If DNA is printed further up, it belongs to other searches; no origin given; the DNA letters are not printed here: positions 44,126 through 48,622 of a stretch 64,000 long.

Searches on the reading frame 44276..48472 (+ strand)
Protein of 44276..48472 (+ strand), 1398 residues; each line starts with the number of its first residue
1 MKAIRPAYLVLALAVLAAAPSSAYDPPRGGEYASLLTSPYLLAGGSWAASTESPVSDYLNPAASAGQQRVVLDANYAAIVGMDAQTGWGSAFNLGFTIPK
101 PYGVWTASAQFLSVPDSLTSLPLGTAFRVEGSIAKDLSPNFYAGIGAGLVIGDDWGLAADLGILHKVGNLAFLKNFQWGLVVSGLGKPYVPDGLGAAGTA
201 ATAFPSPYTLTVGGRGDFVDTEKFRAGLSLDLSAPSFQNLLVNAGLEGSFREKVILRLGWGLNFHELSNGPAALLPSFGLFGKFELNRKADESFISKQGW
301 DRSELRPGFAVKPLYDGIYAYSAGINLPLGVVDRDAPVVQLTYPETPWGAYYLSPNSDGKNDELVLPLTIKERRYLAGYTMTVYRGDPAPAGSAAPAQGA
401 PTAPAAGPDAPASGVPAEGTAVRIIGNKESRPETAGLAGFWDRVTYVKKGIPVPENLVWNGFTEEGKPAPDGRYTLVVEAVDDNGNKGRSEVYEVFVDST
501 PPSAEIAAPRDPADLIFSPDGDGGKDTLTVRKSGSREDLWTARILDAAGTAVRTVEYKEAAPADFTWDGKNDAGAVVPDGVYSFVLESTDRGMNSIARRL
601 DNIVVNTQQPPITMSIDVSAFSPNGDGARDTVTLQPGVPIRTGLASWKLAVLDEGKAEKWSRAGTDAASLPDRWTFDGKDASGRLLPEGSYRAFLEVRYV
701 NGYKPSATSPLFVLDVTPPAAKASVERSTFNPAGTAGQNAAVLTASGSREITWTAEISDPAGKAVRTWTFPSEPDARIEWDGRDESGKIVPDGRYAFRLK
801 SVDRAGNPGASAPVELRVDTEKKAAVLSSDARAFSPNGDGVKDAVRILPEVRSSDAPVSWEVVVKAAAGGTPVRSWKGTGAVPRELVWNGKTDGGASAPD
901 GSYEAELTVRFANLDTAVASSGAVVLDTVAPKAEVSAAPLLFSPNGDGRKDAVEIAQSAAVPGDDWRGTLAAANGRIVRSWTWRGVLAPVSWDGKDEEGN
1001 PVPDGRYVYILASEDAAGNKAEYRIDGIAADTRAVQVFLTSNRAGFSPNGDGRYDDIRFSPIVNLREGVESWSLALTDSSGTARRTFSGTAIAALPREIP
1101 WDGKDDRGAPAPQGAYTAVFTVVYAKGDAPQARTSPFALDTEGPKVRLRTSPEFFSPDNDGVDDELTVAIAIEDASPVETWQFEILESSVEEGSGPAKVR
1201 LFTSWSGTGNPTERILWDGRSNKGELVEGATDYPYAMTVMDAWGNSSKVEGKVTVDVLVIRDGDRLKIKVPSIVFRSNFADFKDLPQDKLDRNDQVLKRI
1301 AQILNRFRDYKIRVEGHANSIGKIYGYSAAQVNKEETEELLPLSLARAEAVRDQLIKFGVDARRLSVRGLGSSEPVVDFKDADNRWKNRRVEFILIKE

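Call 77: search_protein_families(library=pfam, proteins=[window:44276-48472:+])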
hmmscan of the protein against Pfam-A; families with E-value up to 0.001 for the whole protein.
window:44276-48472:+ (1398 aa): 6 families
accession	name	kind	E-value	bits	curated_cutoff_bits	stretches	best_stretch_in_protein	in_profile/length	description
PF13860.13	FlgD_ig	-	1.2e-46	157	27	4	538-590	23-77/79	FlgD Ig-like domain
PF13585.12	CHU_C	-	1.7e-30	105.4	27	2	516-590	6-74/86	CHU_C Type IX secretion signal domain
PF00691.25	OmpA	-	3.2e-13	50.3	27.2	1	1293-1389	13-98/98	OmpA family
PF19077.6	Big_13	-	1.5e-11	45.1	27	0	468-498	71-101/102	Bacterial Ig-like domain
PF10029.15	DUF2271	-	1.3e-07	31.9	27.3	0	456-492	78-114/136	Predicted periplasmic protein (DUF2271)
PF13750.12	Big_3_3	-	0.00056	20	27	0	469-507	12-51/157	Bacterial Ig-like domain (group 3)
